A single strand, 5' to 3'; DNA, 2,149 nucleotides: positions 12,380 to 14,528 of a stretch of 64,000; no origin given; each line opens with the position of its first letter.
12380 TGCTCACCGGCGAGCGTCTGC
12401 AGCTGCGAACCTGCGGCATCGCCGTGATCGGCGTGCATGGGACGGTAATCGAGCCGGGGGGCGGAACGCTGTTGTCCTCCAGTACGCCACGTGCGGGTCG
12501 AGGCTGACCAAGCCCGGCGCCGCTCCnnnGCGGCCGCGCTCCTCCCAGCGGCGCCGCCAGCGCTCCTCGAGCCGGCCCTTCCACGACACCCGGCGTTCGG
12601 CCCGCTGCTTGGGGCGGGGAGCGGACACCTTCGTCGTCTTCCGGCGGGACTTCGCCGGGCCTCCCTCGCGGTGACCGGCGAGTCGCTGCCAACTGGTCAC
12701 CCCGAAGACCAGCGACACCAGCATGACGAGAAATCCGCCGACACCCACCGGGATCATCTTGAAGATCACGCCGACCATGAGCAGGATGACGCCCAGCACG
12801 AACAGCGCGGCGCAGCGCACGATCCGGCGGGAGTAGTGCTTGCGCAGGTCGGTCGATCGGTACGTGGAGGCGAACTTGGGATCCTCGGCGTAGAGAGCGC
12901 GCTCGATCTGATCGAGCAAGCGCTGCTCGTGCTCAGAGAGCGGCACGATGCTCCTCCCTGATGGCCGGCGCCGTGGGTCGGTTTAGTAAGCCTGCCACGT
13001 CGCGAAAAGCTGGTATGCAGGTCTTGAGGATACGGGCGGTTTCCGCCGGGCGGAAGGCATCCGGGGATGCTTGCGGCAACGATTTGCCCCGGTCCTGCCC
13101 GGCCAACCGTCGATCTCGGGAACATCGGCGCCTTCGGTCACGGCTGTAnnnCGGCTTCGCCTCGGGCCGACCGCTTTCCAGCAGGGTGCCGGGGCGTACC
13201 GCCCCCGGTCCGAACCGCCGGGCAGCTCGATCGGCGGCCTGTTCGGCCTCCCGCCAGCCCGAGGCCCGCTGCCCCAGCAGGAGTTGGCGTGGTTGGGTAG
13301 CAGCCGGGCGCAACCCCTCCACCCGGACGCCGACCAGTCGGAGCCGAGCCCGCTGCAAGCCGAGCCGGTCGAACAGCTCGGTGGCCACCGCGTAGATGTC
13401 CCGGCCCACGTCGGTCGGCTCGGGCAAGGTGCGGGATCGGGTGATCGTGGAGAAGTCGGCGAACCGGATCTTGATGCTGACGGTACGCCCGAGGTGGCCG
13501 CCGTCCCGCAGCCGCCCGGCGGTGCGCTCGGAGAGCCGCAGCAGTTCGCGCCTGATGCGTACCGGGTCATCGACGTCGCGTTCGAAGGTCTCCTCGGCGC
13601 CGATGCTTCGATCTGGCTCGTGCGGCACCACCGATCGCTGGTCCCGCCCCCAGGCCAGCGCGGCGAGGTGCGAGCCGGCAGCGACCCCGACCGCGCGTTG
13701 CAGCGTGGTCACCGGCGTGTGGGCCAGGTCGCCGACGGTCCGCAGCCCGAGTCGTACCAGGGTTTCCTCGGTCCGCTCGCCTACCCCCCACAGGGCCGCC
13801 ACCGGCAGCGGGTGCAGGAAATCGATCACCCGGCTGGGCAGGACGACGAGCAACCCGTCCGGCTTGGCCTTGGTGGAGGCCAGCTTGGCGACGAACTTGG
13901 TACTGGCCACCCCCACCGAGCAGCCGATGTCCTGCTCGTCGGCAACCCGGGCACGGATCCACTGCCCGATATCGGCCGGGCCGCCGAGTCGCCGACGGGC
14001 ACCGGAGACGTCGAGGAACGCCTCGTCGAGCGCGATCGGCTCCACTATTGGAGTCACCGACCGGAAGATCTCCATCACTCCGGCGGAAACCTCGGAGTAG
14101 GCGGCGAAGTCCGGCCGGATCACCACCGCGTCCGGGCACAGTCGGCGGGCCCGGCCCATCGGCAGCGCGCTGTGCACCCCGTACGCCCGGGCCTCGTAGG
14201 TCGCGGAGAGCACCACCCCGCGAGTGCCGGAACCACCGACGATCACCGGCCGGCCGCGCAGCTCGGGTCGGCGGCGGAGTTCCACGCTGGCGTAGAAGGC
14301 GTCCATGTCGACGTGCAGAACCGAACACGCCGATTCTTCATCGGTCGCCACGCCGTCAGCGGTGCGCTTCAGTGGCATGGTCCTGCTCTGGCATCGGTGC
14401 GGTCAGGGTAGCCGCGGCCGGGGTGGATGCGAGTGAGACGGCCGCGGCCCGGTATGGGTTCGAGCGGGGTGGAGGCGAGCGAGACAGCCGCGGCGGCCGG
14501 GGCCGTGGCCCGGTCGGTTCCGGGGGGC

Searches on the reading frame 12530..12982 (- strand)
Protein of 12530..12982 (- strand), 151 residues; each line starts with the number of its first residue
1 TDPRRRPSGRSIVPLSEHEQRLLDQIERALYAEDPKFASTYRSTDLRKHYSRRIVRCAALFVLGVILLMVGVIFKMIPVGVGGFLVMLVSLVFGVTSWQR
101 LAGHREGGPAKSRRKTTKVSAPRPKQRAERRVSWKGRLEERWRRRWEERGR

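Call 77: search_protein_families(library=pfam, proteins=[window:12530-12982:-], max_evalue=0.001)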
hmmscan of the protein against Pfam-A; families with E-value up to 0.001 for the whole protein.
window:12530-12982:- (151 aa): 2 families
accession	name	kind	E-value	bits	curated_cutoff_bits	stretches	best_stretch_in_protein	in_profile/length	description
PF11239.13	DUF3040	-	3.3e-28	98.2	24.7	1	13-92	1-83/84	Protein of unknown function (DUF3040)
PF24396.1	DUF7541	-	0.00068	19.9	28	1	60-94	20-53/120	Family of unknown function (DUF7541)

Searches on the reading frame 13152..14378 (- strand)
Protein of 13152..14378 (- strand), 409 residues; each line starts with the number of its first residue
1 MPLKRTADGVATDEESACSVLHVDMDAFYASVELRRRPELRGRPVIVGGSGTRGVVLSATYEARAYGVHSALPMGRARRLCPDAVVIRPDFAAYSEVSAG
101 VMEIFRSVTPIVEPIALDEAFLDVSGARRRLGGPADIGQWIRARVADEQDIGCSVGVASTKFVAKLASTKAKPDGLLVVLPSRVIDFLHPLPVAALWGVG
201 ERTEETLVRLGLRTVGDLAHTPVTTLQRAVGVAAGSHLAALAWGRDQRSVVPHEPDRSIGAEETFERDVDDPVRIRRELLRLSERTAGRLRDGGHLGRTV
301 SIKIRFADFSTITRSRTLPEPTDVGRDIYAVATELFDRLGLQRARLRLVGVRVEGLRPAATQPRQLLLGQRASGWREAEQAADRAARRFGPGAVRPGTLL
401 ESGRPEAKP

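Call 8: search_protein_families(library=pfam, proteins=[window:13152-14378:-], max_evalue=0.01)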
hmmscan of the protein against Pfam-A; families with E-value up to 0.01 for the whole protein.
window:13152-14378:- (409 aa): 4 families
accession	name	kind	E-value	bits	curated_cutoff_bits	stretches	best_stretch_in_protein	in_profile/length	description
PF00817.25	IMS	-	8.7e-50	168.9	23.2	1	23-168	1-147/148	impB/mucB/samB family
PF11799.13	IMS_C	-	5e-31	107.8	20.7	1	257-366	2-107/109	impB/mucB/samB family C-terminal domain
PF21999.2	IMS_HHH_1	-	5.6e-06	27.1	27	1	196-244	3-51/53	DNA polymerase-iota, thumb domain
PF11798.14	IMS_HHH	-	9.6e-06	26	24.4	1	181-211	1-31/32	IMS family HHH motif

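Call 9: search_protein_families(library=ncbifam, proteins=[window:13152-14378:-], max_evalue=0.01)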
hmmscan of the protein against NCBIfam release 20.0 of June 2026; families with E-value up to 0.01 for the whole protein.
window:13152-14378:- (409 aa): 10 families
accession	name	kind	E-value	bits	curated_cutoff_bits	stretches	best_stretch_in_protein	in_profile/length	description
NF003015.0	PRK03858.1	subfamily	1.3e-121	406.4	367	1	16-403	5-389/399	DNA polymerase IV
NF002882.0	PRK03348.1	equivalog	5.4e-115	384.8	389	1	17-360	4-348/461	DNA polymerase IV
NF002751.0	PRK02794.1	equivalog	1.1e-107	360.6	371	1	12-402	32-420/425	DNA polymerase IV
NF002677.0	PRK02406.1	equivalog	2e-103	346.2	256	1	19-362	7-349/357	DNA polymerase IV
NF002848.0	PRK03103.1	subfamily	6.2e-91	304.9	381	1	17-398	3-390/410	DNA polymerase IV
NF010731.0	PRK14133.1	equivalog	1e-85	288.1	362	1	20-359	5-339/352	DNA polymerase IV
NF002883.0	PRK03352.1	equivalog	1.6e-85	287.4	330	1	19-356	6-342/347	DNA polymerase IV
NF002492.0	PRK01810.1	equivalog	5.8e-82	275.6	399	1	19-368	11-361/412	DNA polymerase IV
NF002292.0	PRK01216.1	equivalog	1.6e-44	152.4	339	1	20-356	3-339/351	DNA polymerase IV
NF002955.0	PRK03609.1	subfamily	8.7e-37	127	431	1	23-357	5-351/422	translesion error-prone DNA polymerase V subunit UmuC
